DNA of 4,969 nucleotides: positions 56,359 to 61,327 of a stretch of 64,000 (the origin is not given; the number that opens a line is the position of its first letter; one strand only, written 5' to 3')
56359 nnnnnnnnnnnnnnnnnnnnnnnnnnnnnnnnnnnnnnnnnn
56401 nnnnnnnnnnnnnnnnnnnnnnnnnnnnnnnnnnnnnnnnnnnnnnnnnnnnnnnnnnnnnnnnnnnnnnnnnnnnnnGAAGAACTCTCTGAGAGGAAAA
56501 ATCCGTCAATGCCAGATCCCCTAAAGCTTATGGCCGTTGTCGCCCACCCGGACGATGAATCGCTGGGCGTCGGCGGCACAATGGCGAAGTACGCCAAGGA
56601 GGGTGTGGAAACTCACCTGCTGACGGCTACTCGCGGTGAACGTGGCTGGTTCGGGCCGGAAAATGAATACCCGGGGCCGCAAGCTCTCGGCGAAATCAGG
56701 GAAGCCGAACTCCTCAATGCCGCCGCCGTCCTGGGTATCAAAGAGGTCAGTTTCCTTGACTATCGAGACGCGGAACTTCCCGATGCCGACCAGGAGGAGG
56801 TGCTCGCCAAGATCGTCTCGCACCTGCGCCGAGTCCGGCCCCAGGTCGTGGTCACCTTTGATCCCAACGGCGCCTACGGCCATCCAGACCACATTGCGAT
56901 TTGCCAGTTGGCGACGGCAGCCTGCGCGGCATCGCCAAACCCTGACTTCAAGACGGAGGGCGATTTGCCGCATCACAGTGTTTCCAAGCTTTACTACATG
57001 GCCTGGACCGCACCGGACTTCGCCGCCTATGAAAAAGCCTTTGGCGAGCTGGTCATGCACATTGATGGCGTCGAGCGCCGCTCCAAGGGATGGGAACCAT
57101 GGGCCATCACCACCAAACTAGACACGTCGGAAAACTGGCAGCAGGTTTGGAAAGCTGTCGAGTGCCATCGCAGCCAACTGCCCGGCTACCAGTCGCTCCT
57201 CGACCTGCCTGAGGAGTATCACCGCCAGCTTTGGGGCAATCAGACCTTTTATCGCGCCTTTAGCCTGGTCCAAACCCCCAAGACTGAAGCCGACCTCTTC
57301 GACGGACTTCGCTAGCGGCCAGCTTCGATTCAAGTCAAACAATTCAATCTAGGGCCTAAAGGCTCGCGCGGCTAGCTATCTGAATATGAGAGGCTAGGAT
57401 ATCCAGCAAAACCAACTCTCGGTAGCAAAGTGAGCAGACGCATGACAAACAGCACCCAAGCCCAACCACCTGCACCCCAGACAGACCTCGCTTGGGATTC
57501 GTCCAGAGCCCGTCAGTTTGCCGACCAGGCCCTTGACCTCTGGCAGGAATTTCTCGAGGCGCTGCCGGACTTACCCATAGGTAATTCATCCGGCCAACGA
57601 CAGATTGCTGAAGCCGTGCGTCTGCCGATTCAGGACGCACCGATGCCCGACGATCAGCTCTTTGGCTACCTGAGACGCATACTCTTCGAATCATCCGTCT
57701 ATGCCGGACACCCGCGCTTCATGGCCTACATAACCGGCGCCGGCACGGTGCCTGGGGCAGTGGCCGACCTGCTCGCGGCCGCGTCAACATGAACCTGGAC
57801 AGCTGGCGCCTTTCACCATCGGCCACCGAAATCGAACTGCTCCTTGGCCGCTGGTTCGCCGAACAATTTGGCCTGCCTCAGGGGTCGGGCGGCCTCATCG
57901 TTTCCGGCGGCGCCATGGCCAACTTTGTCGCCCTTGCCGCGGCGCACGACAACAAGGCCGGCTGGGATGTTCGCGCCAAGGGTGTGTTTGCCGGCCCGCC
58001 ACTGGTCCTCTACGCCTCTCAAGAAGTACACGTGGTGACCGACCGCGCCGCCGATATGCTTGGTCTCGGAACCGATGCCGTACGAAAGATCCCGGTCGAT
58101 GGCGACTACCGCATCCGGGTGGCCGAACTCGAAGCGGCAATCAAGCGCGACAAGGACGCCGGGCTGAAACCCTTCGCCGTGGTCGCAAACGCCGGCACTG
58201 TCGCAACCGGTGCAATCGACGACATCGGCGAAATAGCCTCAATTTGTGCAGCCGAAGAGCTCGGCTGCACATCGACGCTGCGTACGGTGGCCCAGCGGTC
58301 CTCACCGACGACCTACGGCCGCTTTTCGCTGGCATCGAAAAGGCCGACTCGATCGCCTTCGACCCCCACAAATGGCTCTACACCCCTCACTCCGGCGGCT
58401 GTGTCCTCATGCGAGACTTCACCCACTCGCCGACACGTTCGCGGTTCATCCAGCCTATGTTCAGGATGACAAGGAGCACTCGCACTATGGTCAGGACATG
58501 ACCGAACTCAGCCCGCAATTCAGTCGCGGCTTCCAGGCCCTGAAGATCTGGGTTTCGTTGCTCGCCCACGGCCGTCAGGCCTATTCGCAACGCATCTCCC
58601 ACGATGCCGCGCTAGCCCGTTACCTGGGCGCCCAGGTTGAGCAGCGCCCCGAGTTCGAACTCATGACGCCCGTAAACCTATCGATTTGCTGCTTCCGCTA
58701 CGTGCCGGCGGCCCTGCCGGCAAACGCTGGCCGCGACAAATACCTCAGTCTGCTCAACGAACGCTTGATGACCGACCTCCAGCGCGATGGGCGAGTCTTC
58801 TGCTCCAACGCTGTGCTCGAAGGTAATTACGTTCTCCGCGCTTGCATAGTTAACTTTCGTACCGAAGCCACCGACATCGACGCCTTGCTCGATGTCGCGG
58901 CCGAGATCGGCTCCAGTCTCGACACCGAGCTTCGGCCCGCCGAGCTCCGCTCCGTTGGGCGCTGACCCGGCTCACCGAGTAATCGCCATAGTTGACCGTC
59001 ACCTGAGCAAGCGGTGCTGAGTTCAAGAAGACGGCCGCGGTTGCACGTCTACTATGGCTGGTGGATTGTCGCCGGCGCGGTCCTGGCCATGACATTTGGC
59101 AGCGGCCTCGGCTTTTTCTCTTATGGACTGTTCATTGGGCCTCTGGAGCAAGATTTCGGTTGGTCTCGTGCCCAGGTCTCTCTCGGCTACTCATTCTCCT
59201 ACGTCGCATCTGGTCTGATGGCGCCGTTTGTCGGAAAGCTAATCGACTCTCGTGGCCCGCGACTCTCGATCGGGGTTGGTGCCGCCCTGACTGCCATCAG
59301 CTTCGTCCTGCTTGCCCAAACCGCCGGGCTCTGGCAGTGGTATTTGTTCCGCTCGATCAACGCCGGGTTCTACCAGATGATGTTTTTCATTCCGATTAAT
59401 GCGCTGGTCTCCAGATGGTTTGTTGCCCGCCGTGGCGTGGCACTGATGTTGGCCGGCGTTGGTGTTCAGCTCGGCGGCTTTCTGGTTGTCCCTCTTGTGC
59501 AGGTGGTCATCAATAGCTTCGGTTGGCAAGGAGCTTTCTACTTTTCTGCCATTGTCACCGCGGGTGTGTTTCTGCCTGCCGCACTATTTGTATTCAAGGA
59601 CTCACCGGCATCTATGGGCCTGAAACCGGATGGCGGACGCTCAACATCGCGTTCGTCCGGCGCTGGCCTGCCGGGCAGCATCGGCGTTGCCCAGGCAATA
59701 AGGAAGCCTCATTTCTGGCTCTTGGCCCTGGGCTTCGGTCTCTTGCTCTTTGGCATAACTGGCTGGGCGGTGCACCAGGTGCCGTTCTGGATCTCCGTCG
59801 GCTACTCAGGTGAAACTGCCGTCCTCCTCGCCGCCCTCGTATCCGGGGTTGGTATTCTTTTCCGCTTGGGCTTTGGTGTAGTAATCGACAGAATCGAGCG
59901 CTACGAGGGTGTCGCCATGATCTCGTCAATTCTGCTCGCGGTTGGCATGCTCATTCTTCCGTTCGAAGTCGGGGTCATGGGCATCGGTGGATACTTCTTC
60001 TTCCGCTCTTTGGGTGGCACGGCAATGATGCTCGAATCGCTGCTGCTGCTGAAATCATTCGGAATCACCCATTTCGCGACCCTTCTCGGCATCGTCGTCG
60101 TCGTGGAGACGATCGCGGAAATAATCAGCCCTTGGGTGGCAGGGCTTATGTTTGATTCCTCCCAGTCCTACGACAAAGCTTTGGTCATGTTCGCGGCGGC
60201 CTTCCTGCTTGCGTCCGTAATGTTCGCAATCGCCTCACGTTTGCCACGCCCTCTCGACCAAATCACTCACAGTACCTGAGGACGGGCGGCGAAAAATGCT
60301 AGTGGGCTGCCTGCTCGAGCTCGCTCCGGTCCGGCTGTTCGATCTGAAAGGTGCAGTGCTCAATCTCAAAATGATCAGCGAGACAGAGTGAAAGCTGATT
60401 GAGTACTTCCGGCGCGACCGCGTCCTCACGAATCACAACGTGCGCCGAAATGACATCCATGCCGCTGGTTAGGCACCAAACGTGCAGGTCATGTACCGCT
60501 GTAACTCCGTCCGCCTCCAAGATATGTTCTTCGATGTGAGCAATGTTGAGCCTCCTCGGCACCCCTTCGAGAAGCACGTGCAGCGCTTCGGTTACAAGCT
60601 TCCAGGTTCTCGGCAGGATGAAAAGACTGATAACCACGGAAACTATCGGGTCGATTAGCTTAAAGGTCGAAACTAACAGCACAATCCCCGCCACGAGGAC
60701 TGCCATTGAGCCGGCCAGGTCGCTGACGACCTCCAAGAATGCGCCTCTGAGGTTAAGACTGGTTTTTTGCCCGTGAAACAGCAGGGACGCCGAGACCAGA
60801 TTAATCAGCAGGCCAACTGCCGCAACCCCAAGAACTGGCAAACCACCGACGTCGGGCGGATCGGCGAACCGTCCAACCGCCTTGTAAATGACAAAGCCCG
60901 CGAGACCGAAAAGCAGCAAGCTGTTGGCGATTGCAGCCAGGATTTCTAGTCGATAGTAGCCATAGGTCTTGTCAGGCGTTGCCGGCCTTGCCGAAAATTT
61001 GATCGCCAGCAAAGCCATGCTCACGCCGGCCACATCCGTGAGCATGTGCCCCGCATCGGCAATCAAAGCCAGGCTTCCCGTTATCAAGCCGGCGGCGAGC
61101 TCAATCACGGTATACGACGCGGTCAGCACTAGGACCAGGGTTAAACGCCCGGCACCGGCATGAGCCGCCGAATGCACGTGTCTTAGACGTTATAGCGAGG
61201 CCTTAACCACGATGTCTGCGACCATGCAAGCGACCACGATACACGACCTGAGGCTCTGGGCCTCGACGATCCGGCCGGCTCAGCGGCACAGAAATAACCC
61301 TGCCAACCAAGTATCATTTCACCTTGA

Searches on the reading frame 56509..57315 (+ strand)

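Call 11: search_protein_families(library=pfam, proteins=[window:56509-57315:+], max_evalue=0.01)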
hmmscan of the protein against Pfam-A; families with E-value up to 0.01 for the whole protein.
window:56509-57315:+ (268 aa): 1 family
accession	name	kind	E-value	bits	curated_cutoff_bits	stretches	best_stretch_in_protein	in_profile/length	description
PF02585.22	PIG-L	-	6.7e-38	130.5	28.2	1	8-138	1-128/129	GlcNAc-PI de-N-acetylase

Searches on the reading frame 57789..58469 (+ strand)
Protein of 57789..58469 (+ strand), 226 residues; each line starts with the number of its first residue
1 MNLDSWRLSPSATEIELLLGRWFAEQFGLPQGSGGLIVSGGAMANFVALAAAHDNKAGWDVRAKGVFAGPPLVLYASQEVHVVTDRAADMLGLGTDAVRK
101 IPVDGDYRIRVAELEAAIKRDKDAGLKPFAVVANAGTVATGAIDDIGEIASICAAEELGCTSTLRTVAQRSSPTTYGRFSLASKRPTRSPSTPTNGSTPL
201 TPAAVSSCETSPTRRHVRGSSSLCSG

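Call 11: search_protein_families(library=pfam, proteins=[window:57789-58469:+], max_evalue=0.01)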
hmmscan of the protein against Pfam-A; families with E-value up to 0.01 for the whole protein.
window:57789-58469:+ (226 aa): 1 family
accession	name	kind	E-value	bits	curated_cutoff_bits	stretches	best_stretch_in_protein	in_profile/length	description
PF00282.25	Pyridoxal_deC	-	9.5e-24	84.3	27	1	5-157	70-228/375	Pyridoxal-dependent decarboxylase conserved domain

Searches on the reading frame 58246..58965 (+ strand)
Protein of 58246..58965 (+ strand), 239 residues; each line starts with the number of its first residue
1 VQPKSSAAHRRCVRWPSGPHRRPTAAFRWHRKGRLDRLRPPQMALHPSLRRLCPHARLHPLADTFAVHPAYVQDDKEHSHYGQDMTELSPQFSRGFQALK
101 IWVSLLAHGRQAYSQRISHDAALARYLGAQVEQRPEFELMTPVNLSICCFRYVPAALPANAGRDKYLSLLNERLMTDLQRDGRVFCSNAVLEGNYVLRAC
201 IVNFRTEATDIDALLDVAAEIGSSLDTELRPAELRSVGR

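Call 11: search_protein_families(library=pfam, proteins=[window:58246-58965:+], max_evalue=0.01)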
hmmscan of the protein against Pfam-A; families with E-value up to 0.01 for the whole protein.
window:58246-58965:+ (239 aa): 2 families
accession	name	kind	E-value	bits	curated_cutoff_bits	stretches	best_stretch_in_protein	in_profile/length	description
PF00282.25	Pyridoxal_deC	-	2.6e-13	49.9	27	1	61-152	285-374/375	Pyridoxal-dependent decarboxylase conserved domain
PF22937.1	PDXDC1-like_cen2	-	0.0051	17.3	29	1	146-228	21-102/104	PDXDC1-like second central domain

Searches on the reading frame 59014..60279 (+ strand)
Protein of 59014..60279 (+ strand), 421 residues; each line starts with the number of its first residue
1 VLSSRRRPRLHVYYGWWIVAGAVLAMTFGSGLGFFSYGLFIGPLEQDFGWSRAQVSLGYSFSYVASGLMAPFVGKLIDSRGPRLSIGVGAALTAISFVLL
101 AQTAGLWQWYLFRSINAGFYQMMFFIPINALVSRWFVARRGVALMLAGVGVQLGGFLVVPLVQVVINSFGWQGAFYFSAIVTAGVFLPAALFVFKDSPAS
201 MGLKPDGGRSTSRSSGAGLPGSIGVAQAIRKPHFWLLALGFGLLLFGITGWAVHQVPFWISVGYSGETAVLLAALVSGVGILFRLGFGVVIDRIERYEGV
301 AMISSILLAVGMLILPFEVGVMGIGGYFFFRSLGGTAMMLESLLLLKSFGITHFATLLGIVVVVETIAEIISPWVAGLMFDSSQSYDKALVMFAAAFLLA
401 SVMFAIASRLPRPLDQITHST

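Call 11: search_protein_families(library=pfam, proteins=[window:59014-60279:+], max_evalue=0.01)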
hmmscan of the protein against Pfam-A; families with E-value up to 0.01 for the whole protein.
window:59014-60279:+ (421 aa): 1 family
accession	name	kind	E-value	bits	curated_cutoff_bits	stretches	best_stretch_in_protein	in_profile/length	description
PF07690.21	MFS_1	-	2.9e-31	109.1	33.4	2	24-337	2-309/347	Major Facilitator Superfamily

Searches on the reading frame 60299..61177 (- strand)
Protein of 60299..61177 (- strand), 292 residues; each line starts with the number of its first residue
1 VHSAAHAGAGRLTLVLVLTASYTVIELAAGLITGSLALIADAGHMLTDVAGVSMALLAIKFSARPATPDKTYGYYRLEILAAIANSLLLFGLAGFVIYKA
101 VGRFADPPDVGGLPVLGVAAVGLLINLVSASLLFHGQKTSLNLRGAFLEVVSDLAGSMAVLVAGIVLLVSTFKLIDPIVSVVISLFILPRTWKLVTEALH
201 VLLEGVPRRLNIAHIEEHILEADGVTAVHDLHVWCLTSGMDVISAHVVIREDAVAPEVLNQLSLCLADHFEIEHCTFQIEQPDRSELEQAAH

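Call 12: search_protein_families(library=pfam, proteins=[window:60299-61177:-], max_evalue=0.01)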
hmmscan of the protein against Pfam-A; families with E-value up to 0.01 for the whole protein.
window:60299-61177:- (292 aa): 2 families
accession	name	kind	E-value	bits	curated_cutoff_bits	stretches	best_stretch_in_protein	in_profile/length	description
PF01545.26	Cation_efflux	-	7.5e-42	143.8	26.6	1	13-203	2-198/198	Cation efflux family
PF16916.11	ZT_dimer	-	4.4e-11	43.1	26.7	1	208-281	2-77/78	Dimerisation domain of Zinc Transporter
